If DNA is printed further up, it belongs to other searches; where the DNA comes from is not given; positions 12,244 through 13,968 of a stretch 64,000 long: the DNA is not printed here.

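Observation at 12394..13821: Fusion of an unknown N-terminal domain (IAIDWSG, RNase-H-like?) to a small-alarmone-hydrolase-type HD domain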

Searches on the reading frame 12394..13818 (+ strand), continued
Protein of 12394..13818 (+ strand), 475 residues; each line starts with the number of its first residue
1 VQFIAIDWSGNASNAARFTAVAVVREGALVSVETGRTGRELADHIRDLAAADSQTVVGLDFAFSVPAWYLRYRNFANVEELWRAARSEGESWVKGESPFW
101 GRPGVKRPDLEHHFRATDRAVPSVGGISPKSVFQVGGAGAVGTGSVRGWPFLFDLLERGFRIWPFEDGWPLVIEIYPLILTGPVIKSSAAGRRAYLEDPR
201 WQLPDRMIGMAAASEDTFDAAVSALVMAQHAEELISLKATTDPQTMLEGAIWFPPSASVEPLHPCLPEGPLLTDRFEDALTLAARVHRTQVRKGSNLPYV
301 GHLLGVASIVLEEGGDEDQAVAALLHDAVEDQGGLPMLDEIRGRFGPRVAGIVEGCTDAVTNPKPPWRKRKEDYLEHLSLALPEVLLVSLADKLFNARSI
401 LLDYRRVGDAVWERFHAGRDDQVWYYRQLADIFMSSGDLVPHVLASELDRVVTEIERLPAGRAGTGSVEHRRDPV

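Call 28: find_encoding_contigs(protein=P0098, flank=6000, max_places=2)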
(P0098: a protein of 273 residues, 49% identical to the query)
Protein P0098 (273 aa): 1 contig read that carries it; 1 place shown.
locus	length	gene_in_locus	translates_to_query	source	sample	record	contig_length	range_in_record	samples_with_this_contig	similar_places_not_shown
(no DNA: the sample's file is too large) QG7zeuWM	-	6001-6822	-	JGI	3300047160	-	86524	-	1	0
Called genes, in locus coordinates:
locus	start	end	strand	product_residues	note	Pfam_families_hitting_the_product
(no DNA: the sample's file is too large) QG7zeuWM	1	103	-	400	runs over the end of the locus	PF13469:Sulfotransfer_3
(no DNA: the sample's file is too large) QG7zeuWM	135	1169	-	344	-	-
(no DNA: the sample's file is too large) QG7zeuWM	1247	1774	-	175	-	PF00440:TetR_N (faint)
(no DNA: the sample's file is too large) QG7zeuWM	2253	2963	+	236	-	PF00459:Inositol_P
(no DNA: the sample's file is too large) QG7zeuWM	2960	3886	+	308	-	PF01507:PAPS_reduct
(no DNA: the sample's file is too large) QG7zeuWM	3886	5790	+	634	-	PF00009:GTP_EFTU, PF01926:MMR_HSR1 (faint), PF03144:GTP_EFTU_D2, PF22594:GTP-eEF1A_C, PF01583:APS_kinase, PF13671:AAA_33 (weak)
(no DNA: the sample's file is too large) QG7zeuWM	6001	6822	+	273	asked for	-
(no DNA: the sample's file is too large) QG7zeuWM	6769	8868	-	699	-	PF00580:UvrD-helicase, PF13245:AAA_19, PF13361:UvrD_C, PF13538:UvrD_C_2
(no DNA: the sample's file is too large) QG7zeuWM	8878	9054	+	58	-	-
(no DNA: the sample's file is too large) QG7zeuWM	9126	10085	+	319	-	PF13714:PEP_mutase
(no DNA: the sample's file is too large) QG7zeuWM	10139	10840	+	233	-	PF00881:Nitroreductase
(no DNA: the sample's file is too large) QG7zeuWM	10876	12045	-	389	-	PF04909:Amidohydro_2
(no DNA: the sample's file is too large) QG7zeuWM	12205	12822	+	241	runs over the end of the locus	PF01479:S4 (weak), PF01728:FtsJ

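Call 51: find_encoding_contigs(protein=P0001, flank=3000, max_places=3)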
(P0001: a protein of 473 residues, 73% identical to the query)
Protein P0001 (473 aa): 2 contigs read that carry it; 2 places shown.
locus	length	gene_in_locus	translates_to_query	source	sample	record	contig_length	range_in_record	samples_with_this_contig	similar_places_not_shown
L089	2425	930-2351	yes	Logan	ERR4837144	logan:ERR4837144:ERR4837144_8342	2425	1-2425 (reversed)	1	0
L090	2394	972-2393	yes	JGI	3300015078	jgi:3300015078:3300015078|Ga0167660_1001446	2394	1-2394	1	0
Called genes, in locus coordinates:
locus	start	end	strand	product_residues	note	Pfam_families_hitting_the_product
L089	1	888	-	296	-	?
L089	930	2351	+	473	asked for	PF13328:HD_4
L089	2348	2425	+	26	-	?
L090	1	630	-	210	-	?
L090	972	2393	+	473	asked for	PF13328:HD_4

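Call 71: search_solved_structures(query=P0026, max_evalue=0.001, show_alignments=1)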
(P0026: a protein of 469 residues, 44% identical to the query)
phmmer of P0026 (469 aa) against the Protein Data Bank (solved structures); distinct sequences matched with E-value up to 0.001: 22.
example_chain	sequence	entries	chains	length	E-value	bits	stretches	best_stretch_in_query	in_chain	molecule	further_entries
3nr1_A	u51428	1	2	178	1.3e-59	205.5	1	295-460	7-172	HD domain-containing protein 3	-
5vxa_A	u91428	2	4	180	1.1e-58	202.5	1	294-460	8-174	Guanosine-3',5'-bis(diphosphate) 3'-pyrophosphohydrolase MESH1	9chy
3nqw_A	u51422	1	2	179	1.5e-47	165.8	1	295-461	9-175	CG11900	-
8fr8_I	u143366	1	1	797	1.2e-16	63.9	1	295-426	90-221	GTP pyrophosphokinase RelA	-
7qoe_A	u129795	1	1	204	1.4e-16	63.7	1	297-417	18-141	HDc domain-containing protein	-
6s2t_A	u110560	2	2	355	6.9e-16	61.4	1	297-423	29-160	(P)ppGpp synthetase I, SpoT/RelA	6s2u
7ohg_A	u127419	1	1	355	6.9e-16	61.4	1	297-423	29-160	Guanosine-3',5'-bis(Diphosphate) 3'-pyrophosphohydrolase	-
6s2v_A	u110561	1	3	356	6.9e-16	61.4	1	297-423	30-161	(P)ppGpp synthetase I, SpoT/RelA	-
4yf1_A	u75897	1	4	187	9.2e-16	61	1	298-418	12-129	Lmo0812 protein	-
5xnx_A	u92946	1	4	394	1.1e-15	60.8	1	295-426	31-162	Bifunctional (p)ppGpp synthase/hydrolase RelA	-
7qps_A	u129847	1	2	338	2e-12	50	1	289-434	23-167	ACT domain protein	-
7qoc_A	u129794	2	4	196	4e-12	49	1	293-418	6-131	Guanosine polyphosphate pyrophosphohydrolases/synthetases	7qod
8acu_A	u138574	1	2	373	4.3e-12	48.9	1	298-393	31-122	GTP pyrophosphokinase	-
7qpr_A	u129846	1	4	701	7.1e-12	48.2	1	290-424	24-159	ACT domain protein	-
6yxa_A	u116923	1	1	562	8e-12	48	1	298-393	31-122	GTP pyrophosphokinase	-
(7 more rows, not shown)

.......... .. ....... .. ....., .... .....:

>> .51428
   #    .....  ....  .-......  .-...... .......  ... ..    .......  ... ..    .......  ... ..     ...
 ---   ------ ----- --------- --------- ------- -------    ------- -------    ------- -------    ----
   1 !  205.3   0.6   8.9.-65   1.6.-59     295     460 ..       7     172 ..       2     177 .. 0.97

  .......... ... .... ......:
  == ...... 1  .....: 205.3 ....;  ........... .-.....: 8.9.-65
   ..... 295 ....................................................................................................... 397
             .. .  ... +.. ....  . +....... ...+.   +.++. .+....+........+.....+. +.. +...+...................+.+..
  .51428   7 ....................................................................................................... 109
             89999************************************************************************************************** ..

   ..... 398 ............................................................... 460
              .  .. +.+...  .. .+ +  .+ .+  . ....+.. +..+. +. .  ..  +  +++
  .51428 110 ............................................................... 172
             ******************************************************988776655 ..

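Call 79: search_protein_families(library=pfam, alignment_id=A5, max_evalue=0.0001)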
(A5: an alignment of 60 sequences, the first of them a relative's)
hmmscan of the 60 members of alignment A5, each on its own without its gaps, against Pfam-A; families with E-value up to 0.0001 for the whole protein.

A. member 1, P0056 (380 aa): 0 families

B. families by the number of members that match (of 60 scanned): 37 families (the first 25 are shown)
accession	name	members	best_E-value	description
PF13328.12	HD_4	5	1.1e-25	HD domain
PF18731.6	HEPN_Swt1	2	1.2e-26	Swt1-like HEPN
PF12643.12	MazG-like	2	2.4e-16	MazG-like family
PF12680.13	SnoaL_2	2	5.9e-12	SnoaL-like domain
PF00282.25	Pyridoxal_deC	1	3.6e-91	Pyridoxal-dependent decarboxylase conserved domain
PF05343.19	Peptidase_M42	1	5.3e-85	M42 glutamyl aminopeptidase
PF03747.19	ADP_ribosyl_GH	1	9.3e-70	ADP-ribosylglycohydrolase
PF04002.20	RadC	1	1.4e-35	RadC-like JAB domain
PF13577.12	SnoaL_4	1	3.4e-28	SnoaL-like domain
PF00438.25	S-AdoMet_synt_N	1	2.1e-27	S-adenosylmethionine synthetase, N-terminal domain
PF06094.17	GGACT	1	7.8e-24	Gamma-glutamyl cyclotransferase, AIG2-like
PF08241.18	Methyltransf_11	1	7.1e-23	Methyltransferase domain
PF01230.28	HIT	1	4.8e-22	HIT domain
PF01329.24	Pterin_4a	1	1.7e-21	Pterin 4 alpha carbinolamine dehydratase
PF13649.12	Methyltransf_25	1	6.3e-20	Methyltransferase domain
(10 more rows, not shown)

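Call 91: fold_search(model_id=the predicted structure, library=pdb)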
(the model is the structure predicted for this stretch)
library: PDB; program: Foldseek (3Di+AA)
matches with E <= 10: 461; with E <= 0.001: 42
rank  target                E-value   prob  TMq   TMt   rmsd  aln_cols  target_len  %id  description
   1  7qoe                  1.8e-14  1.00  0.37  0.92   1.5       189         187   44  Structure of a small alarmone hydrolase from Leptospira levettii (released 2022-07-13)
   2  7qoc_A                1.1e-11  1.00  0.35  0.84   2.3       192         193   35  Se-Met derivative structure of a small alarmone hydrolase (RelH) from Corynebacterium glutamicum (released 2022-07-13)
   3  7qoc_B                1.6e-11  1.00  0.35  0.86   2.3       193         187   35  Se-Met derivative structure of a small alarmone hydrolase (RelH) from Corynebacterium glutamicum (released 2022-07-13)
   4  7qod_A                4.9e-11  1.00  0.35  0.82   2.8       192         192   35  Native structure of a small alarmone hydrolase (RelH) from Corynebacterium glutamicum (released 2022-07-13)
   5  7qod_B                1.3e-10  1.00  0.35  0.87   2.6       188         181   34  Native structure of a small alarmone hydrolase (RelH) from Corynebacterium glutamicum (released 2022-07-13)
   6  3nqw_A                4.6e-08  1.00  0.32  0.82   3.3       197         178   27  A metazoan ortholog of SpoT hydrolyzes ppGpp and plays a role in starvation responses (released 2010-09-08)
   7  5vxa_A                1.3e-07  1.00  0.32  0.81   2.8       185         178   30  Structure of the human Mesh1-NADPH complex (released 2018-05-23)
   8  9chy_A                1.4e-07  1.00  0.33  0.82   2.6       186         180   31  Crystal structure of the human MESH1 (D66K)-PAPS complex (released 2025-12-10)
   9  6yvc_C                1.9e-07  1.00  0.31  0.79   3.3       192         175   27  Crystal structure of the small alarmone hydrolase (SAH) of Pseudomonas aeruginosa (released 2021-05-12)
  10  9chy_B                2.0e-07  1.00  0.33  0.82   2.7       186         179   30  Crystal structure of the human MESH1 (D66K)-PAPS complex (released 2025-12-10)
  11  6yvc_A                2.5e-07  1.00  0.31  0.78   3.1       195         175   26  Crystal structure of the small alarmone hydrolase (SAH) of Pseudomonas aeruginosa (released 2021-05-12)
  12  6yvc_D                2.5e-07  1.00  0.31  0.78   3.4       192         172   26  Crystal structure of the small alarmone hydrolase (SAH) of Pseudomonas aeruginosa (released 2021-05-12)
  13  6z3o_BBB              3.1e-07  1.00  0.31  0.78   3.3       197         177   24  The E74Q mutant of Small Alarmone Hydrolase SAH from Pseudomonas aeruginosa PAO1 (released 2021-01-27)
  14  3nr1_A                3.8e-07  1.00  0.33  0.82   2.6       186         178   31  A metazoan ortholog of SpoT hydrolyzes ppGpp and plays a role in starvation responses (released 2010-09-08)
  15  6z3o_AAA              3.8e-07  1.00  0.29  0.72   3.9       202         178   24  The E74Q mutant of Small Alarmone Hydrolase SAH from Pseudomonas aeruginosa PAO1 (released 2021-01-27)
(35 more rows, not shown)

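Call 92: search_dna_similar(query=window:12394-13818:+, collection=plasmids, mode=protein, max_rows=15)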
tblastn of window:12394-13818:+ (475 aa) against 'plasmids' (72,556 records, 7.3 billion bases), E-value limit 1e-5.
Records with a match: 100; places in all: 102; records where one place covers at least 80% of the query: 0.
Best place of each record, by identity: 60-80% 1; <60% 99.
By first word of the organism name: Burkholderia 10; Azospirillum 9; Synechocystis 8; Nostoc 4; Deinococcus 4; Streptomyces 4; Escherichia 4; Sinorhizobium 4; Caballeronia 3; Novosphingobium 3; and 38 more.
By predicted mobility (MOB-suite, as given by PLSDB): non-mobilizable 79; mobilizable 14; conjugative 7.
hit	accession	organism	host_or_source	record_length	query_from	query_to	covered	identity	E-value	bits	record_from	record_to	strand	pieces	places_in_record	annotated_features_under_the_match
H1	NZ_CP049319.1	Caballeronia sp. SBC2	whole organism,soil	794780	271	468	42%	55.0%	8e-52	196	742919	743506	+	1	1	HD domain-containing protein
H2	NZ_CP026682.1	Nostoc sp. 'Peltigera membranacea cyanobiont' N6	Lichen thallus,Peltigera membranacea ...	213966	268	458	40%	53.4%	2e-57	213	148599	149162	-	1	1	HD domain-containing protein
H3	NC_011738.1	Gloeothece citriformis PCC 7424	-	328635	270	456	39%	54.0%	5e-54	202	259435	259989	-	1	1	HD domain-containing protein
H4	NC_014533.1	Gloeothece verrucosa PCC 7822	fresh water in rice field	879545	270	459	40%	52.6%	3e-53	200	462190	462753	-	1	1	HD domain-containing protein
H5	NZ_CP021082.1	Deinococcus ficus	Ficus religiosa L.,cell ...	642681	265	466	43%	47.7%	8e-39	157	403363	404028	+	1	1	HD domain-containing protein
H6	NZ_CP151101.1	Nostoc sp. UHCC 0302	isolated culture,lake sediment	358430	272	455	39%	51.6%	3e-53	200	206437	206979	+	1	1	HD domain-containing protein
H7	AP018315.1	Sphaerospermopsis kisseleviana NIES-73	-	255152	270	455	39%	50.5%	6e-53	199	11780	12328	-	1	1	hypothetical protein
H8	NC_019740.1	Allocoleopsis franciscana PCC 7113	-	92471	272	458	39%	49.7%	2e-50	192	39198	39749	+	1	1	HD domain-containing protein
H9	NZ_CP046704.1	Nostoc sp. ATCC 53789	-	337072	272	455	39%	50.0%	2e-51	194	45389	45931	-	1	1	HD domain-containing protein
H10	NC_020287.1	Synechocystis sp. PCC 6803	-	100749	272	453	38%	48.9%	3e-46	179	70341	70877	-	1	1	HD domain-containing protein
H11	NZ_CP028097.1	Synechocystis sp. IPPAS B-1465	axenic culture,Synechocystis sp. GT-L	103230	272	453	38%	48.9%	3e-46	179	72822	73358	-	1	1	HD domain-containing protein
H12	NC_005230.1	Synechocystis sp. PCC 6803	-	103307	272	453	38%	48.9%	3e-46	179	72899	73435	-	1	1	HD domain-containing protein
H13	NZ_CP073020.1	Synechocystis sp. PCC 6803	cell culture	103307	272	453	38%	48.9%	3e-46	179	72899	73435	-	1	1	HD domain-containing protein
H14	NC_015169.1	Deinococcus proteolyticus MRP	feces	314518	272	474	43%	43.4%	2e-32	138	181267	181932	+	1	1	HD domain-containing protein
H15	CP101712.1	Synechocystis sp. B12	cell culture,mangrove water from the ...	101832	272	453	38%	47.8%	9e-37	181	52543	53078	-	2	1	none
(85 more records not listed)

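Call 93: search_dna_similar(query=window:12394-13818:+, collection=phages, mode=protein, max_rows=10)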
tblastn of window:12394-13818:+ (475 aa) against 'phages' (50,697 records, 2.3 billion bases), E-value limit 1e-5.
Records with a match: 53; places in all: 54; records where one place covers at least 80% of the query: 0.
Best place of each record, by identity: <60% 53.
By first word of the organism name: Bacteriophage 16; Dickeya 6; Salmonella 5; Listeria 4; Escherichia 4; Microbacterium 4; uncultured 3; Pseudomonas 2; Bordetella 2; Campylobacter 2; and 5 more.
By host as written in the record: - 21; Listeria monocytogenes 4; Dickeya solani MK10 4; Bordetella bronchiseptica 4715 2; Salmonella enterica 2; Campylobacter jejuni 2; Homo sapiens 2; Dickeya solani 2; and 13 more.
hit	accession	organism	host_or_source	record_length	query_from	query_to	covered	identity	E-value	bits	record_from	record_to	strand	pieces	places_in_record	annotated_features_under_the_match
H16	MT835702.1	Bacteriophage sp.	human fecal samples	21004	202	400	42%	29.5%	6e-8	62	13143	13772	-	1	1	record has no annotation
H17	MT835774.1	Bacteriophage sp.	human fecal samples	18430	202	399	42%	29.1%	1e-10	70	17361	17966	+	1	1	record has no annotation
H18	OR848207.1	Listeria phage LM 4-14-1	Listeria monocytogenes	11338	276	431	33%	36.3%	6e-15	84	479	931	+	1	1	record has no annotation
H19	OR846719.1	Listeria phage LM 4-11-1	Listeria monocytogenes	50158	276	431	33%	36.3%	7e-15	84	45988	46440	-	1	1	record has no annotation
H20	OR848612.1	Listeria phage LM 4-14-1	Listeria monocytogenes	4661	276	431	33%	36.3%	1e-14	82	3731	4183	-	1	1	record has no annotation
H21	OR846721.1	Listeria phage LM 4-11-1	Listeria monocytogenes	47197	276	431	33%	36.3%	2e-14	82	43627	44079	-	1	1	record has no annotation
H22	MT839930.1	Bacteriophage sp.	human fecal samples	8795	257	399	30%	37.2%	6e-8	61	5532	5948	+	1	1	record has no annotation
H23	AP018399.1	Xanthomonas phage XacN1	Xanthomonas citri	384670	256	403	31%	34.2%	7e-7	58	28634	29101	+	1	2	GTP pyrophosphokinase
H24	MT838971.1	Bacteriophage sp.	human fecal samples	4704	242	400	33%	31.7%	6e-8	61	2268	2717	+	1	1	record has no annotation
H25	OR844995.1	Staphylococcus phage SA 1306 Kay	Staphylococcus aureus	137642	253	400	31%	33.8%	5e-8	62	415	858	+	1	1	record has no annotation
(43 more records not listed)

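Call 94: find_related_loci(query=window:12394-13818:+, collection=metagenome_contigs, flank=10000)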
Query window:12394-13818:+ (475 aa) in metagenome_contigs; peptide patterns used: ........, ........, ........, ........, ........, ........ (x = any residue, [..] = any of these).
120 stretches matched a pattern; 79 encode a relative of the query (tblastn E <= 1e-3); 79 distinct loci.
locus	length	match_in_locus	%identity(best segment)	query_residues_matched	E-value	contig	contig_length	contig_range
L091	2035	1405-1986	57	272-468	7e-70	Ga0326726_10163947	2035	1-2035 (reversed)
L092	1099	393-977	58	261-458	1e-72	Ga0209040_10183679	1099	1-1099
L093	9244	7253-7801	63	271-456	1e-66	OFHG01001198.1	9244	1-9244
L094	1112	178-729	59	272-458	8e-71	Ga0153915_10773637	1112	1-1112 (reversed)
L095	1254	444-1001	59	272-460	9e-70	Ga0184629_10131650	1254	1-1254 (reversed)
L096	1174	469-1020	60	272-458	3e-70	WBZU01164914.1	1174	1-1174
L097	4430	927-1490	60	270-460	9e-65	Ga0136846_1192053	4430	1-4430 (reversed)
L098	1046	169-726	59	272-460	8e-70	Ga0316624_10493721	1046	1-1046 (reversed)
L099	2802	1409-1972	60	270-460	2e-65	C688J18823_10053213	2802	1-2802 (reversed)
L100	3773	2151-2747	53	260-456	9e-65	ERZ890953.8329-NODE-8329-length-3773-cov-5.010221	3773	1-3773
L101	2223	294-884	57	272-469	7e-66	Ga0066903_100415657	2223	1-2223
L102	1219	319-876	59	272-460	7e-69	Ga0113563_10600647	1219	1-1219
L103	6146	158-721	58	267-456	5e-64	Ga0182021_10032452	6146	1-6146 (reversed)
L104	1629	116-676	60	272-461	4e-67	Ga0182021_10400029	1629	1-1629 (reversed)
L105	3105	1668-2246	57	270-465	3e-64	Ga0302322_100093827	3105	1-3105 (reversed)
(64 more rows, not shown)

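Call 109: search_protein_families(library=pfam, proteins=[L001:12137-12706:+, L001:11389-12036:-], max_evalue=0.01)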
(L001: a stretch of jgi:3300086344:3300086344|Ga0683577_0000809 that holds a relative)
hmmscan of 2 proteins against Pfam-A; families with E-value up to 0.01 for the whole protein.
L001:12137-12706:+ (189 aa): 0 families

L001:11389-12036:- (215 aa): 1 family
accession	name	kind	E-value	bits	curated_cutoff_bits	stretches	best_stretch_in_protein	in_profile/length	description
PF22552.1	TY-Chap3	-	0.003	18.7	27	1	81-186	8-111/117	T3SS (YopN, CesT) and YbjN peptide-binding chaperone 3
